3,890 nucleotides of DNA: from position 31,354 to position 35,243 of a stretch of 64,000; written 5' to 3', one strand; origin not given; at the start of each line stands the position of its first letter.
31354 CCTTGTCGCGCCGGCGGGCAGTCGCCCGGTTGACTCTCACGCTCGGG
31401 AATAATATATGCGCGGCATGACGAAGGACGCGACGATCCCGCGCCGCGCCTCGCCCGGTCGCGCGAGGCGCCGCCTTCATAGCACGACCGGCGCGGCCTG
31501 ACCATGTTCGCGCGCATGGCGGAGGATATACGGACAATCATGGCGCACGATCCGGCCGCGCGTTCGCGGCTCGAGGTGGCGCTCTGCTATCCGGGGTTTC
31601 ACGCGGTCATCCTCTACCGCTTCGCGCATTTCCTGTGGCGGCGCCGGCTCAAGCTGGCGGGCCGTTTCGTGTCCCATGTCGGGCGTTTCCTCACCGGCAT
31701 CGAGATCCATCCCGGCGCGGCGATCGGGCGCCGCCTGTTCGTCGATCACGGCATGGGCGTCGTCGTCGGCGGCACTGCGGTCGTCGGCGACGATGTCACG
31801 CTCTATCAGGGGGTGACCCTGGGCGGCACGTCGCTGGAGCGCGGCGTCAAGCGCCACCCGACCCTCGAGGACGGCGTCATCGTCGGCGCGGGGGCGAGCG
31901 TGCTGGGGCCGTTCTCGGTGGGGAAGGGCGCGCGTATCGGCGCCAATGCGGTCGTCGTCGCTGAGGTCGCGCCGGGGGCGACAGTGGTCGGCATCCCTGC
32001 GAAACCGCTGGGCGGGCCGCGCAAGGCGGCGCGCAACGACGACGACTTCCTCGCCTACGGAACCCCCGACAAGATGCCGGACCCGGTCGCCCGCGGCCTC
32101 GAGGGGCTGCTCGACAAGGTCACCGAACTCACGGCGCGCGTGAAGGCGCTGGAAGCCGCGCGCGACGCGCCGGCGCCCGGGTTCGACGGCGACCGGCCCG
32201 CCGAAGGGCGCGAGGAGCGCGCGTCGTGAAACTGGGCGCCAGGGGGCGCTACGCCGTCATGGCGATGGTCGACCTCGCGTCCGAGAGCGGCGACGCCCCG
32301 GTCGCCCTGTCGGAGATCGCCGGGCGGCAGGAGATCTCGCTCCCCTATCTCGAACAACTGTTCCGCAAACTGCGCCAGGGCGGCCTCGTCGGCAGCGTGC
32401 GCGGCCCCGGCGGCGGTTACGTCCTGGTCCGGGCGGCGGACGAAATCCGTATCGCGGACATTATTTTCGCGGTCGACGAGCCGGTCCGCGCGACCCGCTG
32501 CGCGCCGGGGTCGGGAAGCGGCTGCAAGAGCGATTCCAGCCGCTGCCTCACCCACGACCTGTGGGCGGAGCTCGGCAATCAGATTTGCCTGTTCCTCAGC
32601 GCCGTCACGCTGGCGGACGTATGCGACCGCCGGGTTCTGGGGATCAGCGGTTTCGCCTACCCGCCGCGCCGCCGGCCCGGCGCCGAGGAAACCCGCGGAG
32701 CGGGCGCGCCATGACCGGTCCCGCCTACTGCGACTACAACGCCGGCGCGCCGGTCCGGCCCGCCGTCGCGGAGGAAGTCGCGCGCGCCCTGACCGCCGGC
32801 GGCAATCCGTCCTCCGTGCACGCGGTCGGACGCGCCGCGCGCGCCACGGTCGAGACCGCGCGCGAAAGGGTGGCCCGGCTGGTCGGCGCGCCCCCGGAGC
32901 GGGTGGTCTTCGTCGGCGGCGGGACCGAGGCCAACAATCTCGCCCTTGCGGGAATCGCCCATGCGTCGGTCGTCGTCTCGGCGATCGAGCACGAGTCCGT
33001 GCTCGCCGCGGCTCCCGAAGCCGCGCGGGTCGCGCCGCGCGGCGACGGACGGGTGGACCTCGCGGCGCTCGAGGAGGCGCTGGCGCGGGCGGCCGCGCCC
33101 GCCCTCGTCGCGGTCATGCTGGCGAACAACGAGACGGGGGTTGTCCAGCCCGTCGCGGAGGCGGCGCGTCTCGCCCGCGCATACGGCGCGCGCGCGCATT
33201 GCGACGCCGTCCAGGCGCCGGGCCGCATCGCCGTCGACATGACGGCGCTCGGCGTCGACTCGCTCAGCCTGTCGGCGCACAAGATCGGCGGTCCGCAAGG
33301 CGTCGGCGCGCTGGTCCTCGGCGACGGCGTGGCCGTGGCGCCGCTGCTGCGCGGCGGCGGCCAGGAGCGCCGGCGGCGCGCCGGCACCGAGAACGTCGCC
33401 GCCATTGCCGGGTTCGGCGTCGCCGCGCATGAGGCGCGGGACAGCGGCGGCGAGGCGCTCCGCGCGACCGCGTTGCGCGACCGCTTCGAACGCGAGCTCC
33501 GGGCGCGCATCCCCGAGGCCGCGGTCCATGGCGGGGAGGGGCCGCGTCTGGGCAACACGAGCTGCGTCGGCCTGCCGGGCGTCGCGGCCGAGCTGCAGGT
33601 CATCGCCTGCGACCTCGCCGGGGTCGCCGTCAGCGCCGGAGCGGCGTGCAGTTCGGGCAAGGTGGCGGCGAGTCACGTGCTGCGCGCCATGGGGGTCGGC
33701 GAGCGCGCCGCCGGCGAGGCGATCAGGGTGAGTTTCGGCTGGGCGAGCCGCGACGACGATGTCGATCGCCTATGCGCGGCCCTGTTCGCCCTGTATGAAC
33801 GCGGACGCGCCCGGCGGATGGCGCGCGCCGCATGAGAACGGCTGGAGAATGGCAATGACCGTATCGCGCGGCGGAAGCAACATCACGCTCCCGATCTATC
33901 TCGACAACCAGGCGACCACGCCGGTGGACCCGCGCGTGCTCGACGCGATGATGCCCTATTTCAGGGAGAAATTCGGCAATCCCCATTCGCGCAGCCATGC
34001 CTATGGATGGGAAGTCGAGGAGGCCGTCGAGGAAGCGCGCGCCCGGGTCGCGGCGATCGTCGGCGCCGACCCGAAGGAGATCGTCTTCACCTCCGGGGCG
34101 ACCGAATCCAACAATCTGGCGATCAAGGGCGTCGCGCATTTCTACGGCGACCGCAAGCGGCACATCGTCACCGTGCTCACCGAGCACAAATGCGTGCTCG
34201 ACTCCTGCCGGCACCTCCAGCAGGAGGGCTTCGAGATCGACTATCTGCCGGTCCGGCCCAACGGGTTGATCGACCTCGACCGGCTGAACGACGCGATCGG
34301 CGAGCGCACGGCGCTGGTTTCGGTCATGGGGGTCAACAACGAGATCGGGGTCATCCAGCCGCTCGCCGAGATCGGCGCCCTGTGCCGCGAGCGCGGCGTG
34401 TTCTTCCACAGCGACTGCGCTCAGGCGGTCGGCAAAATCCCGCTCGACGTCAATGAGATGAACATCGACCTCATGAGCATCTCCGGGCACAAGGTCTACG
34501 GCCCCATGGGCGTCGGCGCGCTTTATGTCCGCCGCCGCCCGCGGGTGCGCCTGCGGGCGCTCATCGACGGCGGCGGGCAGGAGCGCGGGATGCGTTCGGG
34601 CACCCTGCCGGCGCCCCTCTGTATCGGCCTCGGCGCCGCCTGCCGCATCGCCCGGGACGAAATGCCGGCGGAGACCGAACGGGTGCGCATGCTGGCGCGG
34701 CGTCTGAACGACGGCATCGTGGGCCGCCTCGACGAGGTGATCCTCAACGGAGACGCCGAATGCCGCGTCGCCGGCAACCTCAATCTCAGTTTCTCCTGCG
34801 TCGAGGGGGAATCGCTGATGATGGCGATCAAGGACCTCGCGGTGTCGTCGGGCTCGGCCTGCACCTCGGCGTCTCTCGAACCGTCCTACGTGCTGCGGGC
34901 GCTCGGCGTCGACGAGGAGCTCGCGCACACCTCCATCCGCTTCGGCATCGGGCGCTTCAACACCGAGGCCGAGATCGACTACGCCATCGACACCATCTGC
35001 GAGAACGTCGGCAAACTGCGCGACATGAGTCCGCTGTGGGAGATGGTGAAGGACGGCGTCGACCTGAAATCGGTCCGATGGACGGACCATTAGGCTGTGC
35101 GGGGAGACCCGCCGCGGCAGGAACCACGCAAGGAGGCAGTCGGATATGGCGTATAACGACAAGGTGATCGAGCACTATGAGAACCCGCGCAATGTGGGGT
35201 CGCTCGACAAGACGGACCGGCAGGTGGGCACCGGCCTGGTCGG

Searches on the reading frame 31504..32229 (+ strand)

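Call 37: search_protein_families(library=ncbifam, proteins=[window:31504-32229:+], max_evalue=1e-10)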
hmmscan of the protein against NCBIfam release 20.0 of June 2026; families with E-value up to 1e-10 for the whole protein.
window:31504-32229:+ (241 aa): 7 families
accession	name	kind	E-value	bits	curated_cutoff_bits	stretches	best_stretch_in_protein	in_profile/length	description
TIGR01172.1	cysE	equivalog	1.4e-71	239.7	210.65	1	6-167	2-162/162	serine O-acetyltransferase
NF041874.1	EPS_EpsC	equivalog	6.8e-69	230.9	150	1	6-167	2-162/168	serine O-acetyltransferase EpsC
NF008349.0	PRK11132.1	equivalog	8e-45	153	397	1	2-174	78-249/273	serine O-acetyltransferase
NF007564.0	PRK10191.1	equivalog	1.3e-15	57.2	196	1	35-166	18-156/162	colanic acid biosynthesis acetyltransferase WcaB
TIGR04016.1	WcaB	equivalog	8.1e-15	54.7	194.65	1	35-166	2-140/146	colanic acid biosynthesis acetyltransferase WcaB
TIGR03532.1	DapD_Ac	equivalog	4.4e-13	49.4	231.75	1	65-168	110-210/231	2,3,4,5-tetrahydropyridine-2,6-dicarboxylate N-acetyltransferase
TIGR03570.1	NeuD_NnaD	subfamily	1.9e-11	44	160.8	1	65-167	111-202/202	NeuD/PglB/VioB family sugar acetyltransferase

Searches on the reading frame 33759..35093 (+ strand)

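Call 24: search_protein_families(library=pfam, proteins=[window:33759-35093:+], max_evalue=0.001)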
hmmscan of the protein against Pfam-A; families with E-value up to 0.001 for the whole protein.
window:33759-35093:+ (444 aa): 3 families
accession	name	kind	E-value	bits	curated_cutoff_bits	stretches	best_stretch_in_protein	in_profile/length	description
PF00266.25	Aminotran_5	-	1.4e-84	284.7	21.5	1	46-408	1-370/371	Aminotransferase class-V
PF01212.27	Beta_elim_lyase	-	3.8e-07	30.2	27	1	88-294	32-239/288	Beta-eliminating lyase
PF01041.23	DegT_DnrJ_EryC1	-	0.00014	21.7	19.8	1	111-225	45-151/360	DegT/DnrJ/EryC1/StrS aminotransferase family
